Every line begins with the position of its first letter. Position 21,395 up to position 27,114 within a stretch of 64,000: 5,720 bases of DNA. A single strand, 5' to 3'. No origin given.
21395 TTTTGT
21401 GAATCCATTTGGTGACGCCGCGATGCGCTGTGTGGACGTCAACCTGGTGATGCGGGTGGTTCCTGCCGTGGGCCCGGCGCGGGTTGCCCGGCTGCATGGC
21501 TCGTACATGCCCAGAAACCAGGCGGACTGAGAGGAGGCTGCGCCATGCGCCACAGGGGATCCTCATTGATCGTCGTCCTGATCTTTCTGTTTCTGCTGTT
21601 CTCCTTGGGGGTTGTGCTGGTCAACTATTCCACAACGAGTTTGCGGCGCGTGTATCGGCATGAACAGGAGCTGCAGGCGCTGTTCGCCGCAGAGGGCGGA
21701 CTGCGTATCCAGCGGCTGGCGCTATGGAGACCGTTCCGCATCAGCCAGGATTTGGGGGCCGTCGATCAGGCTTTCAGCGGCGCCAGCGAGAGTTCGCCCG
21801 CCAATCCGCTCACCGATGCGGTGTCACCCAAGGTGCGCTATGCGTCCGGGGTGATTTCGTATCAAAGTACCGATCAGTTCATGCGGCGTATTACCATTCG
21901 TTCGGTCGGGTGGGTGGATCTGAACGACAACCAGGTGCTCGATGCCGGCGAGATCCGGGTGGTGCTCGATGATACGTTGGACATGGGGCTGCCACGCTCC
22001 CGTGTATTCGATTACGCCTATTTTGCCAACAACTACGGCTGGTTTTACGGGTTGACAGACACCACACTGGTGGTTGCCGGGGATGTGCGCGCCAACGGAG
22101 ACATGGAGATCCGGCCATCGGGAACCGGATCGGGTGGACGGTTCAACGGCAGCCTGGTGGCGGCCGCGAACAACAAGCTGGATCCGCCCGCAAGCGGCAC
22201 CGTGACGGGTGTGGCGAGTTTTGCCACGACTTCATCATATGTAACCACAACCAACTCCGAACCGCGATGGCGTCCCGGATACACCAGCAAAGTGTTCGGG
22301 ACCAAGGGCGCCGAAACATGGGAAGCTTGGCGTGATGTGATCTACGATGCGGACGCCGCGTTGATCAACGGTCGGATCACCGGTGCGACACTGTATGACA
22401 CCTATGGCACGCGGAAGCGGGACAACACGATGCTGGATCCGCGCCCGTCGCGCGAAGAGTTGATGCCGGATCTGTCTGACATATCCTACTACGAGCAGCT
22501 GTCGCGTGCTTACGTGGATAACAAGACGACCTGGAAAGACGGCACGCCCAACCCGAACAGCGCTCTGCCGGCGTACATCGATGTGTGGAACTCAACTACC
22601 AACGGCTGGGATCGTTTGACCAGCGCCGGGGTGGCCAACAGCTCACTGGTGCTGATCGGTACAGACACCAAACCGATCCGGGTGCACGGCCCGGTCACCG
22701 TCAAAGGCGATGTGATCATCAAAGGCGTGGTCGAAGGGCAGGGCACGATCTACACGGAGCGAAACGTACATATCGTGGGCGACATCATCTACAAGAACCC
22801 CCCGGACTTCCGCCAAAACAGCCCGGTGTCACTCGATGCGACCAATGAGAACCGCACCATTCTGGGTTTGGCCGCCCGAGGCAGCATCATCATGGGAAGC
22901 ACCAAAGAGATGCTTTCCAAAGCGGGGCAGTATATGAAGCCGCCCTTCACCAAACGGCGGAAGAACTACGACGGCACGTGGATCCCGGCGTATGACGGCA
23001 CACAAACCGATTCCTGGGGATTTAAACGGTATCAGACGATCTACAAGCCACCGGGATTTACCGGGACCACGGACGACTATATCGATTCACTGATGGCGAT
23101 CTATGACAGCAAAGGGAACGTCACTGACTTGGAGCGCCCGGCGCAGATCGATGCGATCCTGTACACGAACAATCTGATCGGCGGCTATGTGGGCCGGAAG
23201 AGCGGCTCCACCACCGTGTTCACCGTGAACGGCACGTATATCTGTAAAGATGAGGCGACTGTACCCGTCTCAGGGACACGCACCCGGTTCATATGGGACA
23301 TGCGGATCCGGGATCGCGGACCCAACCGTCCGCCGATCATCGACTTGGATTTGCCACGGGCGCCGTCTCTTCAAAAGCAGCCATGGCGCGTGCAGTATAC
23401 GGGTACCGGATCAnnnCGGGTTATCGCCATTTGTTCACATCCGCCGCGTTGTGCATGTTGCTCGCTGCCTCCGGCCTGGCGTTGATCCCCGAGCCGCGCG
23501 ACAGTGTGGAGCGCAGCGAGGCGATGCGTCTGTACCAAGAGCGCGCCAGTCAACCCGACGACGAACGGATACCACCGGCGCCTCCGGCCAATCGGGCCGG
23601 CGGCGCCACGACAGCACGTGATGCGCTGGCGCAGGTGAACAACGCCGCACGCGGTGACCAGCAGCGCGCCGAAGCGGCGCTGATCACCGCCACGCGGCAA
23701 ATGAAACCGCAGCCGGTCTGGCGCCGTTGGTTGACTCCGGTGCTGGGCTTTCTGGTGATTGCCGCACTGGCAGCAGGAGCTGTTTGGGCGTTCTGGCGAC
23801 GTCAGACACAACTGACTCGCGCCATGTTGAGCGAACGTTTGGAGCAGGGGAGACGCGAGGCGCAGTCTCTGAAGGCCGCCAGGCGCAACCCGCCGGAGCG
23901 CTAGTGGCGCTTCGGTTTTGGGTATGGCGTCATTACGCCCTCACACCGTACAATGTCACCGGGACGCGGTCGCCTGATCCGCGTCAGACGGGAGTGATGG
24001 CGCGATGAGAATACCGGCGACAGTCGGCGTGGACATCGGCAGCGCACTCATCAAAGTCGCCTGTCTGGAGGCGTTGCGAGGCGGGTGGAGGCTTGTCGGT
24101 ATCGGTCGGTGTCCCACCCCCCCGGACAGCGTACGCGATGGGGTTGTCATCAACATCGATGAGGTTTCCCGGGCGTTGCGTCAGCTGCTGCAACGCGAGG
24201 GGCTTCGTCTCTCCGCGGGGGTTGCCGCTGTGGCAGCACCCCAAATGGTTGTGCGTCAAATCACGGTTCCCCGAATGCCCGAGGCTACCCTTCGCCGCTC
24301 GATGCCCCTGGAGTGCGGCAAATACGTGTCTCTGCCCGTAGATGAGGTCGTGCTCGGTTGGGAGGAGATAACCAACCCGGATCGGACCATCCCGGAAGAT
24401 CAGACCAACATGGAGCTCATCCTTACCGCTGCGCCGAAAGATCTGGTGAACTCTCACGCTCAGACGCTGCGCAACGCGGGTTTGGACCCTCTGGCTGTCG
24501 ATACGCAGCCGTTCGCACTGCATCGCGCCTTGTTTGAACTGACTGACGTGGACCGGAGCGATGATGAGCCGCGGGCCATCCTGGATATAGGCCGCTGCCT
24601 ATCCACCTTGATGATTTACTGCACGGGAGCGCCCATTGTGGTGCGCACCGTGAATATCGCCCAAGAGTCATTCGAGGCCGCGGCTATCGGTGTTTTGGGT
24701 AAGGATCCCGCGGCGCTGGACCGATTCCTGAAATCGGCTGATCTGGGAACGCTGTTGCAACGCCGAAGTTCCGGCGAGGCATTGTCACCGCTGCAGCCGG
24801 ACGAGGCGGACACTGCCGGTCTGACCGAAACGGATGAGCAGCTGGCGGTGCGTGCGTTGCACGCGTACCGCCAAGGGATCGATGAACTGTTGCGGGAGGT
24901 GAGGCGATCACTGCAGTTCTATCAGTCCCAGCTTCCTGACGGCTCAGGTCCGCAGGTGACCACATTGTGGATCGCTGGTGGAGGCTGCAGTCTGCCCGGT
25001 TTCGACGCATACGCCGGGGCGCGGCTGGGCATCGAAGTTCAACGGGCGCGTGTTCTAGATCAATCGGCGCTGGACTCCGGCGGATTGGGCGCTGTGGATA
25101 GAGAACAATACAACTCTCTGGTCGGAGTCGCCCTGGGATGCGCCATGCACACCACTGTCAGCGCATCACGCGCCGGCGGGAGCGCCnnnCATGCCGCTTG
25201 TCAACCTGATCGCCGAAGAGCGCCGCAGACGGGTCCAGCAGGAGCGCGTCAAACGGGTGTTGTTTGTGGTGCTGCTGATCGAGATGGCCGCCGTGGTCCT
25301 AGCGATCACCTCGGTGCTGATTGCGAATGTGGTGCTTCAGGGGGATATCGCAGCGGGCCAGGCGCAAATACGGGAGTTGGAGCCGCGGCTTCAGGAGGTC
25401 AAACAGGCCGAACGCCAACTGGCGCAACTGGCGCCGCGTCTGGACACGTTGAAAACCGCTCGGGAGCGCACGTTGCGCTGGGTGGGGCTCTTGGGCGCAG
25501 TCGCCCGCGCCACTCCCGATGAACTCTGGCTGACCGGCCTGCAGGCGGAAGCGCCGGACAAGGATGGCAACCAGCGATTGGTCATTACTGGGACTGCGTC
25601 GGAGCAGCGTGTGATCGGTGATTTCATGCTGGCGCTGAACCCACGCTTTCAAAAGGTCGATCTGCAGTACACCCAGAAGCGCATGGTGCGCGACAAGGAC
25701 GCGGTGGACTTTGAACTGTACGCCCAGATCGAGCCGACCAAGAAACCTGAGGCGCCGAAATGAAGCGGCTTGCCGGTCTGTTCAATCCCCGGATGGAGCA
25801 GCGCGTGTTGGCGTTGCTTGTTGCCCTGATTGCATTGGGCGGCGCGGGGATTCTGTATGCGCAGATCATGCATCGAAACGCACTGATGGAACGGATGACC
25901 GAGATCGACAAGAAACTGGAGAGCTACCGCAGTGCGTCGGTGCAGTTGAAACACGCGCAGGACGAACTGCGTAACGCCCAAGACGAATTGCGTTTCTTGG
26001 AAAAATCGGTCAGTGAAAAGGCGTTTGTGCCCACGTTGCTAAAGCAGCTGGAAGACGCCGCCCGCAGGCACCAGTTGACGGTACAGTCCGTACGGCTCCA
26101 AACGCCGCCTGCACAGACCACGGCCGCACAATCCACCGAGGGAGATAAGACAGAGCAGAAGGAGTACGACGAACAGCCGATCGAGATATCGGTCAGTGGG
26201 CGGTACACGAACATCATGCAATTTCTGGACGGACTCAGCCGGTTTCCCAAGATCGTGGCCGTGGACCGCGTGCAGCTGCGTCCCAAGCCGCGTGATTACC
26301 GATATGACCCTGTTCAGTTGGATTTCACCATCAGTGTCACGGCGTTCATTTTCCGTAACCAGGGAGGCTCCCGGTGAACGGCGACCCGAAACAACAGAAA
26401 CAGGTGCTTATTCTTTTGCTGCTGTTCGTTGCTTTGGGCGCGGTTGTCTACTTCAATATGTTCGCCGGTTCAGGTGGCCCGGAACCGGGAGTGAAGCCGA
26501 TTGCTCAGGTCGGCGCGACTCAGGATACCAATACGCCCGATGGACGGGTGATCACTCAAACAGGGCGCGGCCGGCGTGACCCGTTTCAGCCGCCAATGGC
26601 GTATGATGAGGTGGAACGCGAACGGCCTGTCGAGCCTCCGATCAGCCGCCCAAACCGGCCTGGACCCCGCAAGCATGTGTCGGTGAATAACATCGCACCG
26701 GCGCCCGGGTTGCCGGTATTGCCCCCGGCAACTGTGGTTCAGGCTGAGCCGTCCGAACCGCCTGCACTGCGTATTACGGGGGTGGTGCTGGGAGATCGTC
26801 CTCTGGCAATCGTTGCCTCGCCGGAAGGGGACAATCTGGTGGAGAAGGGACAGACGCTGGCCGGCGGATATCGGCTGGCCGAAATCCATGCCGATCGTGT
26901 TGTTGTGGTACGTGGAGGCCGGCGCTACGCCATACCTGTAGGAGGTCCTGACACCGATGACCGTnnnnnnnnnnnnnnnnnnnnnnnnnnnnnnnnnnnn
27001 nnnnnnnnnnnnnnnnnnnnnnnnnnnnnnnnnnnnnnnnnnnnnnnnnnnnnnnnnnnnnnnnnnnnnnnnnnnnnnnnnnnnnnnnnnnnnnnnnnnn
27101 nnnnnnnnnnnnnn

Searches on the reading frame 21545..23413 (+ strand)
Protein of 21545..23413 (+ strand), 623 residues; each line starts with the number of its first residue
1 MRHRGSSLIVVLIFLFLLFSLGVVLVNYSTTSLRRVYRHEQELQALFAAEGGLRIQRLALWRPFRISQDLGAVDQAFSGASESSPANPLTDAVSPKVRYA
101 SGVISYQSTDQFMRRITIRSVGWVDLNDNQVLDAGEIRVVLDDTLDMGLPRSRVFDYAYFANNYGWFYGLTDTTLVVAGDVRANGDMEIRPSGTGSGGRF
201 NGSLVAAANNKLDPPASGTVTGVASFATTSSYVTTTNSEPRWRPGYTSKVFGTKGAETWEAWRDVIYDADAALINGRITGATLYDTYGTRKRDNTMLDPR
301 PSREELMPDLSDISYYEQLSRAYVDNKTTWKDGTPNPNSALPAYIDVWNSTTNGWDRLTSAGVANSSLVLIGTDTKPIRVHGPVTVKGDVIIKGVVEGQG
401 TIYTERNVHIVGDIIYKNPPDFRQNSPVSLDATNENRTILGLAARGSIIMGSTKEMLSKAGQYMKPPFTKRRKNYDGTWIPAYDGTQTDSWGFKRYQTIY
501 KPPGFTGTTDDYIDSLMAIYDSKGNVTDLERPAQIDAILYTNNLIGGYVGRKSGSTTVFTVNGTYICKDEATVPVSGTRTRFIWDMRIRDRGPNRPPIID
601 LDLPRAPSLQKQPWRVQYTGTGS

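Call 10: search_protein_families(library=pfam, proteins=[window:21545-23413:+], max_evalue=0.001)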
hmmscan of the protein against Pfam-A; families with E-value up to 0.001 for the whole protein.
window:21545-23413:+ (623 aa): 1 family
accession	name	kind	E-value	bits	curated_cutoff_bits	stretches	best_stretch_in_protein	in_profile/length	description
PF14341.11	PilX_N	-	8.2e-07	29.4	25.5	1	4-54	1-51/51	PilX N-terminal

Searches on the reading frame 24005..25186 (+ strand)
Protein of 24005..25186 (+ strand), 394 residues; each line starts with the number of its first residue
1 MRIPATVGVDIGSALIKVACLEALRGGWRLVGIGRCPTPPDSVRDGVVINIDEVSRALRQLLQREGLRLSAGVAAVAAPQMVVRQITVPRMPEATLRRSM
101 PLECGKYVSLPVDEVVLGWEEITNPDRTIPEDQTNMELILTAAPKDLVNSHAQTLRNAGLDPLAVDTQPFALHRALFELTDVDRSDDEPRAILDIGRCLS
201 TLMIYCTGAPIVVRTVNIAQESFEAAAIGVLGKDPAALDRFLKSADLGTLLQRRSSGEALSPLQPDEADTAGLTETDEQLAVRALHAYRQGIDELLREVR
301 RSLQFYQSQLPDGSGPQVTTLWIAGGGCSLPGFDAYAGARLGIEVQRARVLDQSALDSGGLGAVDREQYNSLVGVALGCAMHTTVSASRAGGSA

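Call 74: search_protein_families(library=pfam, proteins=[window:24005-25186:+], max_evalue=0.001)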
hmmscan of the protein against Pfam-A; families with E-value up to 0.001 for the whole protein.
window:24005-25186:+ (394 aa): 1 family
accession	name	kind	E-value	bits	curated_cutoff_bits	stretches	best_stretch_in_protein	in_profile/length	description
PF11104.14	PilM_2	-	2.3e-29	102.8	27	1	8-215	1-207/340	Type IV pilus assembly protein PilM;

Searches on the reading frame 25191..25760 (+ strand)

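Call 74: search_protein_families(library=pfam, proteins=[window:25191-25760:+], max_evalue=0.001)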
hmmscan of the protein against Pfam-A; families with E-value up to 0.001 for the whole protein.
window:25191-25760:+ (190 aa): 1 family
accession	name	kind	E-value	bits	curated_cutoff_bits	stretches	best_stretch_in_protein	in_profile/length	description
PF05137.18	PilN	-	1.2e-07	32.1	22.8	1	100-180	2-78/78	Fimbrial assembly protein (PilN)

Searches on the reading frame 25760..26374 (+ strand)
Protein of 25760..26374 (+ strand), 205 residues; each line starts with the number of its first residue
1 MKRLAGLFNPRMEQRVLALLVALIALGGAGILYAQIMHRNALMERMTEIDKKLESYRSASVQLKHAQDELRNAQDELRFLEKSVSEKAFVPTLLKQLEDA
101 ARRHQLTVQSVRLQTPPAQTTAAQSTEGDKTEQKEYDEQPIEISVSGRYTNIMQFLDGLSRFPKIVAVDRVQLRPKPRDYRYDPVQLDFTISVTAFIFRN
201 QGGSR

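Call 74: search_protein_families(library=pfam, proteins=[window:25760-26374:+], max_evalue=0.001)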
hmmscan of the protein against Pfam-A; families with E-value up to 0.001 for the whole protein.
window:25760-26374:+ (205 aa): 2 families
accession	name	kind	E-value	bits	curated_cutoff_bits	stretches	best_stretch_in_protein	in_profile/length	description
PF04350.18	PilO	-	1.3e-15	58.3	22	1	44-199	6-144/145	Pilus assembly protein, PilO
PF10741.14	T2SSM_b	-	1e-05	25.8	21.7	1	92-196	18-110/111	Type II secretion system (T2SS), protein M subtype b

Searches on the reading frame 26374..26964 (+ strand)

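Call 74: search_protein_families(library=pfam, proteins=[window:26374-26964:+], max_evalue=0.001)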
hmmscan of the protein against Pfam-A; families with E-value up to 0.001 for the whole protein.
window:26374-26964:+ (197 aa): 2 families
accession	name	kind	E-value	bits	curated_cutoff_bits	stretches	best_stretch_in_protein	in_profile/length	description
PF11356.14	T2SSC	-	1e-08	35.5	27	1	123-185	71-137/141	Type II secretion system protein C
PF23893.1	Y4YQ_C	-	4.8e-05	23.5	27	1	132-187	1-53/53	Uncharacterised protein Y4YQ C-terminal domain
